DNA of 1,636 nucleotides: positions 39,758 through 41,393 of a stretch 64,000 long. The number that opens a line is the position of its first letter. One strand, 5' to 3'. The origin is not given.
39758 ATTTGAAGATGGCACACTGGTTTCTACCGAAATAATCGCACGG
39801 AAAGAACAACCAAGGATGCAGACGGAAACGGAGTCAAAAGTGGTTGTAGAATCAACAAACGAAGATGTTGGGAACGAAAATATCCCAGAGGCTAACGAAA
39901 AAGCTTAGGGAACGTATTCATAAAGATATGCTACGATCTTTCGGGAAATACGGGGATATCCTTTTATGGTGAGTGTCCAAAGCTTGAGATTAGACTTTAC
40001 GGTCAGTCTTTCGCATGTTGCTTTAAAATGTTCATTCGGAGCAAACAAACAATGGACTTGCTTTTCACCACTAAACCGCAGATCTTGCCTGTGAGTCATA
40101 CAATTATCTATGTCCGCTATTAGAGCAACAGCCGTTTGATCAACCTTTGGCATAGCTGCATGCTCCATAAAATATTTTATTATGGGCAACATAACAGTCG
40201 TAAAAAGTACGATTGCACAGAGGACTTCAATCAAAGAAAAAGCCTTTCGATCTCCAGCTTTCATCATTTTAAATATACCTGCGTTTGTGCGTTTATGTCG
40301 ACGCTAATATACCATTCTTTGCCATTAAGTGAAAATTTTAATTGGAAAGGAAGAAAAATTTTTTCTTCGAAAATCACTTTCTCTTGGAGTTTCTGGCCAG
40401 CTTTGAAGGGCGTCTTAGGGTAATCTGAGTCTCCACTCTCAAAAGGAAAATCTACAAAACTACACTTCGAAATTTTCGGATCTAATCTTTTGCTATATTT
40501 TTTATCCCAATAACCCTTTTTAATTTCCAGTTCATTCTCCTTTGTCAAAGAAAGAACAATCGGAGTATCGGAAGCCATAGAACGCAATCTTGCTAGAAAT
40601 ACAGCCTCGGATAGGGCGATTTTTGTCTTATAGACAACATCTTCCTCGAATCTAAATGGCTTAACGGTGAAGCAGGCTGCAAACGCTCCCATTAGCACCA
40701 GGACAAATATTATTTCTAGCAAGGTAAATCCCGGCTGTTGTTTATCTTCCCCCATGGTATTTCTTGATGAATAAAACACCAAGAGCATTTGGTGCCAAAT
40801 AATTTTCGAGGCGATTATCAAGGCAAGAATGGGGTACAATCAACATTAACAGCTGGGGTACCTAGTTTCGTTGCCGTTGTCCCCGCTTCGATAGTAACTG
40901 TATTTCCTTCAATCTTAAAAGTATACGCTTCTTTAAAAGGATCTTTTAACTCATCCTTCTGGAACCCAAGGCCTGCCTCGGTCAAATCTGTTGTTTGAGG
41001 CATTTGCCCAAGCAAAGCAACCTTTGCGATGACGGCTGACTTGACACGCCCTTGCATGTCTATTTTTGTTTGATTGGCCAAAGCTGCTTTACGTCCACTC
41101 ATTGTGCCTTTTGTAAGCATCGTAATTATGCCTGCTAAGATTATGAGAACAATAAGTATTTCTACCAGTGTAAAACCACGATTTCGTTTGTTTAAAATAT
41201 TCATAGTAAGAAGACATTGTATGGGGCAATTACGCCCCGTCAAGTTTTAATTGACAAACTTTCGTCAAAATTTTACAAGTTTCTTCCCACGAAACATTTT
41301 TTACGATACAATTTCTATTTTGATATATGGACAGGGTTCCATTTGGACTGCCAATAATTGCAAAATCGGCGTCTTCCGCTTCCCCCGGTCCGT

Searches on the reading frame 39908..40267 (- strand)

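Call 17: search_protein_families(library=pfam, proteins=[window:39908-40267:-], max_evalue=0.01)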
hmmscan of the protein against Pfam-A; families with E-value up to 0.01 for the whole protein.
window:39908-40267:- (120 aa): 1 family
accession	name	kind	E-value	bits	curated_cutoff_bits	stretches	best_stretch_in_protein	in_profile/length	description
PF07963.17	N_methyl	-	4.7e-05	23.2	21.2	1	7-29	4-26/27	Prokaryotic N-terminal methylation motif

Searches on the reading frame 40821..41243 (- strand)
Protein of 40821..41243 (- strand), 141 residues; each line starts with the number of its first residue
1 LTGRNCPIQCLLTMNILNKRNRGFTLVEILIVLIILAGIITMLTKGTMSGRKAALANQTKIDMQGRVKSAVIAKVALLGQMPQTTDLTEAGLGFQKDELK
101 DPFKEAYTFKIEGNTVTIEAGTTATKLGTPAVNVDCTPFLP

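Call 17: search_protein_families(library=pfam, proteins=[window:40821-41243:-], max_evalue=0.01)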
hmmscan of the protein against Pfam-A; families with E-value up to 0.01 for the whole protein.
window:40821-41243:- (141 aa): 1 family
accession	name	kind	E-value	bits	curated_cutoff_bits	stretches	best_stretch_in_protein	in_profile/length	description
PF07963.17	N_methyl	-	8e-07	28.8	21.2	1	19-37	2-20/27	Prokaryotic N-terminal methylation motif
